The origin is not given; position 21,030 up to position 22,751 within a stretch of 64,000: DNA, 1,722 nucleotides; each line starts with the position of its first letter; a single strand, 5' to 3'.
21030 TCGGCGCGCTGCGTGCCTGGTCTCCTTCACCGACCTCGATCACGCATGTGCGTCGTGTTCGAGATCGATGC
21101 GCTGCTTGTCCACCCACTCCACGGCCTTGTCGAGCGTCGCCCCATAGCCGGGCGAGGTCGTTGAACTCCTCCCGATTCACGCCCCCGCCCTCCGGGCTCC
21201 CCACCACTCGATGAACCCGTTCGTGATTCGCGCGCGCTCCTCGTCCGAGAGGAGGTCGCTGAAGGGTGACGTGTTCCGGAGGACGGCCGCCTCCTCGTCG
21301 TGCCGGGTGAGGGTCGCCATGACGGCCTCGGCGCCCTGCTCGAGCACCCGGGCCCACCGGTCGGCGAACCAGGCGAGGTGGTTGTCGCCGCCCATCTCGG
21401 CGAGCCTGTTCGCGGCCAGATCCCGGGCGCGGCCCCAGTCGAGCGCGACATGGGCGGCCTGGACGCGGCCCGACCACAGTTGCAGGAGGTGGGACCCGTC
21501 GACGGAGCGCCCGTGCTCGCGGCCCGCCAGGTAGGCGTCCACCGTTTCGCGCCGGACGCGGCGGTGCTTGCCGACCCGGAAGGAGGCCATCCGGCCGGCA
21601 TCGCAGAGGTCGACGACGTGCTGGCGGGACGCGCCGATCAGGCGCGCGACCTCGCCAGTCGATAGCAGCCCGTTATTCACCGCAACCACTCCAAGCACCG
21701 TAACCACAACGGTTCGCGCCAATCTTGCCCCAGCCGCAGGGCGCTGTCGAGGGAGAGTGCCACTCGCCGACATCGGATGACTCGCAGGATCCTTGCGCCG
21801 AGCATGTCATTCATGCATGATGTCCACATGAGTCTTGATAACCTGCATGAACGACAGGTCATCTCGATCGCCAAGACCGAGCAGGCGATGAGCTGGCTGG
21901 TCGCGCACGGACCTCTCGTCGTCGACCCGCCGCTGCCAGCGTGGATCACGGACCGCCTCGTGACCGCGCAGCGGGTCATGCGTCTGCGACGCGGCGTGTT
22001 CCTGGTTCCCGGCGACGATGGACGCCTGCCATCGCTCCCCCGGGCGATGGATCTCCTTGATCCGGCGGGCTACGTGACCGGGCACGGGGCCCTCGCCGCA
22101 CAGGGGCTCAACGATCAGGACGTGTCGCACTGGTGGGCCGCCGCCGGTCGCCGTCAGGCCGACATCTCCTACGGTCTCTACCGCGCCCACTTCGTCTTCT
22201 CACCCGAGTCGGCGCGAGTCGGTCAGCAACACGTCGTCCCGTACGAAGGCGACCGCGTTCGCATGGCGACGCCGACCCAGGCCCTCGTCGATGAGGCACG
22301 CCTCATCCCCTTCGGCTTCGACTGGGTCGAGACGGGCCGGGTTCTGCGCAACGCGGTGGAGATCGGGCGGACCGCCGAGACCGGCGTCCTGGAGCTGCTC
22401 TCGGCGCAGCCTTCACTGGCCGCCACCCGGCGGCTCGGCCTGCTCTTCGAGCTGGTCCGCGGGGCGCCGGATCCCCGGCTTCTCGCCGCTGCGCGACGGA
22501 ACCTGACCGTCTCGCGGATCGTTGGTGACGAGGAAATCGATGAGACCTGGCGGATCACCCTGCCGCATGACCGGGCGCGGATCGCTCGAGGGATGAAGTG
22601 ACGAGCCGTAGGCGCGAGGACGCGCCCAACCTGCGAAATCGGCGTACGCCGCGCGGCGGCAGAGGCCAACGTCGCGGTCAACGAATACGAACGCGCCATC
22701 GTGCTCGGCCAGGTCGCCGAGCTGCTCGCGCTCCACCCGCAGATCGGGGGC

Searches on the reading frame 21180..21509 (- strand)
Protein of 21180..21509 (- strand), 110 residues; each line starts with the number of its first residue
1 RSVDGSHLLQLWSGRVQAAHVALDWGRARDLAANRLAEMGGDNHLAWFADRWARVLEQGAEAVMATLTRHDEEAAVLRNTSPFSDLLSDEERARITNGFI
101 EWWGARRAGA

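Call 65: predict_structure(alignment_id=A9)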
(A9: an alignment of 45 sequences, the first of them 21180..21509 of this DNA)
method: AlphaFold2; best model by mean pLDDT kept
length: 110 residues; sequences in the alignment: 45
mean_pLDDT: 95.3   pTM: 0.86
mean pLDDT of the five models: 95.3, 94.8, 94.8, 94.5, 94.2
residues with pLDDT >= 90: 102; 70-90: 5; 50-70: 3; < 50: 0
segments of 3 or more residues with pLDDT < 50: none
pLDDT, mean of each block of 10 residues (from residue 1): 81 98 98 98 97 98 98 95 97 97 92
secondary structure, 60 per line:
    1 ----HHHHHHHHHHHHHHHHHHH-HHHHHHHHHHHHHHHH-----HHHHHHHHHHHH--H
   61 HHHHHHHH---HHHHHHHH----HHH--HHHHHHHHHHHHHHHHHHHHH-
elements in order: H5-23 H25-40 H46-57 H60-68 H72-79 H89-109

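Call 67: fold_search(model_id=the predicted structure, library=pdb)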
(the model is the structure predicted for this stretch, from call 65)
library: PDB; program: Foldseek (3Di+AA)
matches with E <= 10: 18; with E <= 0.001: 0
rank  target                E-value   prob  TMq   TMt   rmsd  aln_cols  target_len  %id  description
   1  7bqq_MODEL_1_A        3.3e+00  0.08  0.30  0.28  12.9       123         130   16  Solution NMR structure of fold-Z Gogy; de novo designed protein with an asymmetric all-alpha topology (released 2021-04-07)
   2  9v7j_1                3.3e+00  0.06  0.25  0.20  12.2       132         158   14  Phycobilisome core from Gloeobacter violaceus PCC 7421 (released 2025-09-24)
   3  5xme_MODEL_1_A        4.6e+00  0.06  0.24  0.24   8.7        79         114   19  Solution structure of C-terminal domain of TRADD (released 2017-09-06)
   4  5bs1_A                5.1e+00  0.08  0.30  0.29  12.4       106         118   12  Crystal structure of RbcX-IIa from Chlamydomonas reinhardtii (released 2015-08-05)
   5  9v7j_7                5.1e+00  0.06  0.27  0.22  12.1       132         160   14  Phycobilisome core from Gloeobacter violaceus PCC 7421 (released 2025-09-24)
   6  9v7j_3                5.1e+00  0.04  0.26  0.20  12.1       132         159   14  Phycobilisome core from Gloeobacter violaceus PCC 7421 (released 2025-09-24)
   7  1kn1_A                5.4e+00  0.05  0.28  0.22  12.1       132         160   16  Crystal structure of allophycocyanin (released 2002-12-18)
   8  4rmp_A                6.4e+00  0.05  0.28  0.22  11.7       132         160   13  Crystal structure of allophycocyanin from marine cyanobacterium Phormidium sp. A09DM (released 2015-05-13)
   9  2v8a_A                6.7e+00  0.06  0.30  0.24  10.2       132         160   13  The structure of Thermosynechococcus elongatus allophycocyanin at 3.5 Angstroems. (released 2007-12-11)
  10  8vxj_C                6.7e+00  0.03  0.24  0.17  17.7       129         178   16  The crystal structure of human apolipoprotein A-I in complex with Fab 55201 (released 2025-08-27)
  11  6yx7_AAA              7.1e+00  0.04  0.28  0.22  12.0       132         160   14  The high resolution structure of allophycocyanin from cyanobacterium Nostoc sp. WR13, the P21212 crystal form. (released 2021-05-12)
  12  3gi7_B                8.4e+00  0.03  0.22  0.24  11.7        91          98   16  Crystal structure of a duf1311 family protein (pp0307) from pseudomonas putida kt2440 at 1.85 A resolution (released 2009-03-31)
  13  5n72                  8.9e+00  0.03  0.23  0.09  15.7        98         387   11  Crystal structure of the Legionella effector WipA shorter construct (released 2017-04-19)
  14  1yce_A                9.4e+00  0.03  0.26  0.31  16.1        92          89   22  Structure of the rotor ring of F-type Na+-ATPase from Ilyobacter tartaricus (released 2005-04-12)
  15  9qxx_A                9.4e+00  0.01  0.18  0.03  22.1       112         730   18  JetABC DNA loaded state dimer (released 2025-10-01)
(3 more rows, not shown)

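Call 91: fold_search(model_id=the predicted structure, library=viral)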
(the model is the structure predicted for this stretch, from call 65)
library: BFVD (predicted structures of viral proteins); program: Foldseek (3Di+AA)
matches with E <= 10: 36; with E <= 0.001: 0
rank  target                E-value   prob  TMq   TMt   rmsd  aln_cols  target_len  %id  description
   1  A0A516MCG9            2.9e+00  0.09  0.31  0.27  13.0       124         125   10  (no name in the UniProt tables at hand)
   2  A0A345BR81            4.5e+00  0.09  0.28  0.07  11.5        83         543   17  (no name in the UniProt tables at hand)
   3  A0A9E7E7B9            4.7e+00  0.07  0.29  0.26  13.1       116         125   13  (no name in the UniProt tables at hand)
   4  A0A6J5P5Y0            4.7e+00  0.05  0.27  0.15  14.7       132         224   15  Uncharacterized protein [uncultured Caudovirales phage]
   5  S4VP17                5.0e+00  0.08  0.30  0.13  12.5       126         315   11  Uncharacterized protein [Pandoravirus dulcis]
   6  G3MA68                5.3e+00  0.09  0.26  0.32  10.7        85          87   14  Gp327 [Bacillus phage G]
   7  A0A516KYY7            5.6e+00  0.05  0.28  0.15  12.6       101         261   10  (no name in the UniProt tables at hand)
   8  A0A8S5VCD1            5.6e+00  0.02  0.19  0.18  15.0       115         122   13  Uncharacterized protein [Siphoviridae sp. ctKsH2]
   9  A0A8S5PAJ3            5.9e+00  0.04  0.23  0.27   7.7        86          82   17  Repressor protein CI [Siphoviridae sp. ct2kB26]
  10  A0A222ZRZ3            5.9e+00  0.04  0.21  0.16  14.7        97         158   14  (no name in the UniProt tables at hand)
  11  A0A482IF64            5.9e+00  0.04  0.25  0.19  14.4       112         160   12  (no name in the UniProt tables at hand)
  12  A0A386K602            5.9e+00  0.03  0.21  0.12  12.3       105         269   16  Uncharacterized protein [Dickeya phage vB_DsoM_JA11]
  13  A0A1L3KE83            5.9e+00  0.03  0.22  0.05  17.8       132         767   16  (no name in the UniProt tables at hand)
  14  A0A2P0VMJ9            6.3e+00  0.04  0.25  0.24  12.5       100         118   10  Uncharacterized protein [Tetraselmis virus 1]
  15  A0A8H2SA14            6.6e+00  0.20  0.35  0.28   3.8        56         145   14  (no name in the UniProt tables at hand)
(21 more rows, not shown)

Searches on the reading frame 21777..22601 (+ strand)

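Call 7: search_protein_families(library=pfam, proteins=[window:21777-22601:+], max_evalue=0.01)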
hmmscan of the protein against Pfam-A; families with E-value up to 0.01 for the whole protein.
window:21777-22601:+ (274 aa): 0 families

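Call 8: search_protein_families(library=padloc, proteins=[window:21777-22601:+], max_evalue=0.01)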
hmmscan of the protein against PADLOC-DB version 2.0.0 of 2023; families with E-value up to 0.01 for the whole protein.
window:21777-22601:+ (274 aa): 2 families
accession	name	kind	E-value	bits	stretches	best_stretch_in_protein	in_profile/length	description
PDLC02267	AbiEi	-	5.9e-05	20.6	1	59-243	42-215/252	AbiEi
PDLC02225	AbiEi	-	0.0012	16.6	1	58-172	35-143/198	AbiEi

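Call 68: search_protein_families(library=ncbifam, proteins=[window:21777-22601:+], max_evalue=0.01)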
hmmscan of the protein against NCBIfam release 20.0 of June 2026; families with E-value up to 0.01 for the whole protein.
window:21777-22601:+ (274 aa): 0 families
